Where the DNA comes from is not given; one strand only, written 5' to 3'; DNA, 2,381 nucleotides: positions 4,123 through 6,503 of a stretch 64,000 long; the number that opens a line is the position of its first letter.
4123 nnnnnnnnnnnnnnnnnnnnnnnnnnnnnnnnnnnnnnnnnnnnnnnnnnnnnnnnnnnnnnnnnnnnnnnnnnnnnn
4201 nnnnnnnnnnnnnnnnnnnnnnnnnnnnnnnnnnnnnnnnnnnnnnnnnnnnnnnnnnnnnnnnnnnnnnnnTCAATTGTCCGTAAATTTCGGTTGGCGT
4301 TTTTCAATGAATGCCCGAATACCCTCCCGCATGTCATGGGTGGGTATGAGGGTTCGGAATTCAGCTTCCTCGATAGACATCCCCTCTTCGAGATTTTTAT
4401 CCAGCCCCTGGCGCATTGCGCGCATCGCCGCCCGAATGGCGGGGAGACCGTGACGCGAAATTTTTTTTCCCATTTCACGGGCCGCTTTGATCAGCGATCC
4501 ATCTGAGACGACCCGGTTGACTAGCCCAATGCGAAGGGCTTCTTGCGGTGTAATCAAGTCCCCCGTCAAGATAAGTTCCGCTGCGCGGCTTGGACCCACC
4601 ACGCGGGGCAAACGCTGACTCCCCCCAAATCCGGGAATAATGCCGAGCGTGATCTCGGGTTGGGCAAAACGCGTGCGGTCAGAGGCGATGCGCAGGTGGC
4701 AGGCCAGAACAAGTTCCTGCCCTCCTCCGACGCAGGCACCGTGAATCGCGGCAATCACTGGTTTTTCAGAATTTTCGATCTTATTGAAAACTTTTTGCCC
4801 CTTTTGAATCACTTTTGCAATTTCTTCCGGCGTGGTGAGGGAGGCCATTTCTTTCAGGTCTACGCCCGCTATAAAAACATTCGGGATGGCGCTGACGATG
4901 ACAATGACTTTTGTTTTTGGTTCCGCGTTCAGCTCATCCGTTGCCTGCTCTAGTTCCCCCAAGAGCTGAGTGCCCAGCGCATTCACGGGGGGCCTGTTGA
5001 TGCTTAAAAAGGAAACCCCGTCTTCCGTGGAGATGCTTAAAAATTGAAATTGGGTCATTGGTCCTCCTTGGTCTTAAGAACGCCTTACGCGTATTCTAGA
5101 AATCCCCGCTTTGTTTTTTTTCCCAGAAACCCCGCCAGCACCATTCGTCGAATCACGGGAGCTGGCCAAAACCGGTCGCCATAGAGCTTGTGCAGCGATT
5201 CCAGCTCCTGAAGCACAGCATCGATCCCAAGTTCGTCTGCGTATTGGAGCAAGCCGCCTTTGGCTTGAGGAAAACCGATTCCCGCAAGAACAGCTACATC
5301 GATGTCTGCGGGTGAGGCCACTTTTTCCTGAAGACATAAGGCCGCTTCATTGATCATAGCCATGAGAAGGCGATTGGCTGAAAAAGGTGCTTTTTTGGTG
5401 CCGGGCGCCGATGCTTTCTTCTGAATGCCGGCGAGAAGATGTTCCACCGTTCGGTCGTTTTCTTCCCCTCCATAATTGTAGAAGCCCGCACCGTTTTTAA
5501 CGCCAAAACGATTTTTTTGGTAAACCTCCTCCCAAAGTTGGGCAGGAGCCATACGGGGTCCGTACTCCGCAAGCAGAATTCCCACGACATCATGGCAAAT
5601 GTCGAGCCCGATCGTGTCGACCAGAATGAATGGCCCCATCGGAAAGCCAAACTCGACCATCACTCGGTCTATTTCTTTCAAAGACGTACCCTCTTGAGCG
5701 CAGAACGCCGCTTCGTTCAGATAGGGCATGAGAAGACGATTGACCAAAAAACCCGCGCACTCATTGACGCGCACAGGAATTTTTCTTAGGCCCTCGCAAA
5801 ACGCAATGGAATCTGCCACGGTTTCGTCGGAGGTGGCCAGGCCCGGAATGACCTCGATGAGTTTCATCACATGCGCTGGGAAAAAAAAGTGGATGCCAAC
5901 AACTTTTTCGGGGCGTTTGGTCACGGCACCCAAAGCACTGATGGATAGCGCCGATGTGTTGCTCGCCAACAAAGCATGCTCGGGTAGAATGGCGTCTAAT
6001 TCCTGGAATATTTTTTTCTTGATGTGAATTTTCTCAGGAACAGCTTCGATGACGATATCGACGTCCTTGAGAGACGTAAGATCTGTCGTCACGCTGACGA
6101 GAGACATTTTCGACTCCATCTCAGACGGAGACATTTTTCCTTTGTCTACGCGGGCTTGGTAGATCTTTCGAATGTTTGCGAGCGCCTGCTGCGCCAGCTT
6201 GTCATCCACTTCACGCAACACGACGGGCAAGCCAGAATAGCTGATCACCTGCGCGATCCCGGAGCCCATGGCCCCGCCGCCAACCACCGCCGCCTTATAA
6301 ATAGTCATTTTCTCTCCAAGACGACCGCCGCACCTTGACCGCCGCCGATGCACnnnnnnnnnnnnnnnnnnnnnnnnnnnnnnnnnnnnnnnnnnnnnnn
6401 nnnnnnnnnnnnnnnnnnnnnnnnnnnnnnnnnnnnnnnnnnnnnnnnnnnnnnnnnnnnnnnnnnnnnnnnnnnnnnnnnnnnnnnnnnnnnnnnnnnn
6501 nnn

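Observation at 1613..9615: Patatin phospholipase sits directly upstream of a complete beta-oxidation operon: candidate second-messenger-gated phospholipid-to-acetyl-CoA pathway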

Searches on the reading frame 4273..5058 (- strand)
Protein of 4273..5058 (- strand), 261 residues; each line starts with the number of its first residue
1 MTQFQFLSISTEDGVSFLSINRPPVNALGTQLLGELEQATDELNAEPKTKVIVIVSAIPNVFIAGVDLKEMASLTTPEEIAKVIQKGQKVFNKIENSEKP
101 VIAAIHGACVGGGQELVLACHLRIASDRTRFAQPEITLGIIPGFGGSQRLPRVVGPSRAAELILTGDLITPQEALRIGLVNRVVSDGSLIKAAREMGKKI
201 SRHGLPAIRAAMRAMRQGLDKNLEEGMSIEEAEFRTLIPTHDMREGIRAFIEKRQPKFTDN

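Call 3: search_protein_families(library=pfam, proteins=[window:4273-5058:-])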
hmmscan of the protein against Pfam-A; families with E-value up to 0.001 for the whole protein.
window:4273-5058:- (261 aa): 2 families
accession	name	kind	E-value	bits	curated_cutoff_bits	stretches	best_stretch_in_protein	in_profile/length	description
PF00378.25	ECH_1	-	1.3e-66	224.9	27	1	12-261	3-251/251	Enoyl-CoA hydratase/isomerase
PF16113.10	ECH_2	-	6.7e-35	121.6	27.2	1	17-191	3-179/335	Enoyl-CoA hydratase/isomerase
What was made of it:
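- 4273..5058 (-): Enoyl-CoA hydratase (crotonase fold, 261 aa). ECH_1 E = 1.3e-66 (call 3).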

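Call 4: search_protein_families(library=ncbifam, proteins=[window:4273-5058:-])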
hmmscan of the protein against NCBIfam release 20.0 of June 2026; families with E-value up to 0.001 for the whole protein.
window:4273-5058:- (261 aa): 73 families (the best 25 are shown)
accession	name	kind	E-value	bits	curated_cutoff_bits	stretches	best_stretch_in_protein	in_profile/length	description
NF005803.0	PRK07658.1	equivalog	1.3e-79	267.2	313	1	5-260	2-256/257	enoyl-CoA hydratase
NF004475.0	PRK05809.1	subfamily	5.5e-75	252.2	394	1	4-260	3-259/260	short-chain-enoyl-CoA hydratase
NF004634.0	PRK05980.1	equivalog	1e-67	228.3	375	1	7-259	5-261/263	crotonase/enoyl-CoA hydratase family protein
NF005802.0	PRK07657.1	equivalog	6.1e-66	222.6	363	1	11-259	10-258/260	enoyl-CoA hydratase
NF051848.1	EnCoAHydtEchA19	equivalog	1.1e-64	218.5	400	1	9-260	4-257/258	enoyl-CoA hydratase EchA19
NF007239.0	PRK09674.1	equivalog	1.1e-62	211.9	371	1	9-259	8-255/257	2,3-dehydroadipyl-CoA hydratase PaaF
NF004517.0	PRK05862.1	equivalog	6.9e-62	209.3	396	1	4-260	3-256/257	enoyl-CoA hydratase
NF006007.0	PRK08138.1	subfamily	2.3e-61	207.4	355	1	10-259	13-259/261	enoyl-CoA hydratase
NF004840.0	PRK06190.1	equivalog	3.3e-55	187.5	253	1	5-238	4-236/260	enoyl-CoA hydratase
NF008363.0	PRK11154.1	equivalog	4.7e-53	180.4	869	1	10-200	11-205/708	fatty acid oxidation complex subunit alpha FadJ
NF006699.0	PRK09245.1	subfamily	7.7e-52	176.2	354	1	5-260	3-265/266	crotonase/enoyl-CoA hydratase family protein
NF006566.0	PRK09076.1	subfamily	1.1e-51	176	286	1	5-259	5-258/260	enoyl-CoA hydratase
TIGR02440.1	FadJ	equivalog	1.3e-48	165.9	968.45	1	11-199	7-199/699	fatty acid oxidation complex subunit alpha FadJ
NF006100.0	PRK08252.1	subfamily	1e-47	162.9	282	1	9-259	7-252/254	crotonase/enoyl-CoA hydratase family protein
NF004794.0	PRK06142.1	equivalog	1.4e-47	162.7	308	1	1-260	2-272/273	crotonase/enoyl-CoA hydratase family protein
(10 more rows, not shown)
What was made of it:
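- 4273..5058 (-): Best NCBIfam match is PRK07658 enoyl-CoA hydratase, E = 1.3e-79 (call 4).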

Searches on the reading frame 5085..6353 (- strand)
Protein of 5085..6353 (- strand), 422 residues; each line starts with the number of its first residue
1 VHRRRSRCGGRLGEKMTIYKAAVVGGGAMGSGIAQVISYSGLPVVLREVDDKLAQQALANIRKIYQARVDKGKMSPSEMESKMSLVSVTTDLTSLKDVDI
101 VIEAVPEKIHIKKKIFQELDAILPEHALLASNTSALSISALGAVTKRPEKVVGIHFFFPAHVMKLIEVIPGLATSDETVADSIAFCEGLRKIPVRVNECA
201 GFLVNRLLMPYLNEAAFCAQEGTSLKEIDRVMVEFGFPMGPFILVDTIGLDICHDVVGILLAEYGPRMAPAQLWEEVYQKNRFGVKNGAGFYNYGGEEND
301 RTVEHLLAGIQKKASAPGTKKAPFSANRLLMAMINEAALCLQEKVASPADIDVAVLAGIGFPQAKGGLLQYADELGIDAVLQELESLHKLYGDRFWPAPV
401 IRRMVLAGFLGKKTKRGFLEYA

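Call 3: search_protein_families(library=pfam, proteins=[window:5085-6353:-])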
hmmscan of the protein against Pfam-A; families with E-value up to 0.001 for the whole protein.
window:5085-6353:- (422 aa): 3 families
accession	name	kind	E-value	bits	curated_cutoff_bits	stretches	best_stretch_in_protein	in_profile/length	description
PF02737.24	3HCDH_N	-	3.5e-62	210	22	1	20-199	1-180/180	3-hydroxyacyl-CoA dehydrogenase, NAD binding domain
PF00725.27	3HCDH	-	2e-51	172.9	22.1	2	201-294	1-97/97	3-hydroxyacyl-CoA dehydrogenase, C-terminal domain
PF01210.29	NAD_Gly3P_dh_N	-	1.5e-05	25.5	23.1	1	20-131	1-101/158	NAD-dependent glycerol-3-phosphate dehydrogenase N-terminus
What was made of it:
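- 5085..6308 (-): 3-hydroxyacyl-CoA dehydrogenase (407 aa), equivalent to the C-terminal two-thirds of FadB/FadJ. 3HCDH_N E = 3.5e-62; 3HCDH C-domain in two stretches (call 3).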

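Call 4: search_protein_families(library=ncbifam, proteins=[window:5085-6353:-])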
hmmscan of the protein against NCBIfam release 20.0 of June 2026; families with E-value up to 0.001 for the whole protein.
window:5085-6353:- (422 aa): 21 families
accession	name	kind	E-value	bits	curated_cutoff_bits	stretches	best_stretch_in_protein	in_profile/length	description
NF008363.0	PRK11154.1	equivalog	1.6e-107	360.4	869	1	16-405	307-699/708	fatty acid oxidation complex subunit alpha FadJ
NF004474.0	PRK05808.1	subfamily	2.5e-106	355.1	408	2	16-294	1-282/283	3-hydroxybutyryl-CoA dehydrogenase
NF008727.0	PRK11730.1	equivalog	9.1e-100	335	870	1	16-395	311-697/717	fatty acid oxidation complex subunit alpha FadB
NF006124.0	PRK08268.1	subfamily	2.1e-99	333.8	508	2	16-301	5-294/507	3-hydroxyacyl-CoA dehydrogenase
TIGR02440.1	FadJ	equivalog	4e-98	329.5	968.45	1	15-404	301-691/699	fatty acid oxidation complex subunit alpha FadJ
NF006722.0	PRK09260.1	equivalog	1.2e-89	300.4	429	2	19-300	3-287/289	3-hydroxyacyl-CoA dehydrogenase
TIGR02437.1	FadB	equivalog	1.8e-87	294.3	933.55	1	19-382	314-685/714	fatty acid oxidation complex subunit alpha FadB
NF005875.0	PRK07819.1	subfamily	3.7e-86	289.1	319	2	17-294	4-286/287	3-hydroxybutyryl-CoA dehydrogenase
NF005715.0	PRK07530.1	equivalog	2.6e-84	283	420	2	16-298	2-287/292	3-hydroxybutyryl-CoA dehydrogenase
TIGR02441.1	fa_ox_alpha_mit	equivalog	2.9e-83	280.2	964.65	1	16-400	333-724/737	fatty acid oxidation complex subunit alpha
TIGR02279.1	PaaC-3OHAcCoADH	equivalog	3.4e-81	273.6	669.4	2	19-303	6-293/503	3-hydroxyacyl-CoA dehydrogenase PaaH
NF004699.0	PRK06035.1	equivalog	1.5e-71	241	500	2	16-270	1-261/294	3-hydroxyacyl-CoA dehydrogenase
NF006125.0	PRK08269.1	equivalog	1.8e-61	208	427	2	19-309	6-311/334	3-hydroxybutyryl-CoA dehydrogenase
NF006143.0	PRK08293.1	equivalog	4.8e-59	200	312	1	16-295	2-288/291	3-hydroxyacyl-CoA dehydrogenase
NF042925.1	FHMPC_DH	equivalog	8e-54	183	500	2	20-298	2-284/304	5-formyl-3-hydroxy-2-methylpyridine 4-carboxylate 5-dehydrogenase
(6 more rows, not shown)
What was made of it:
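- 5085..6308 (-): It aligns to FadJ positions 307-699 with E = 1.6e-107 (call 4).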
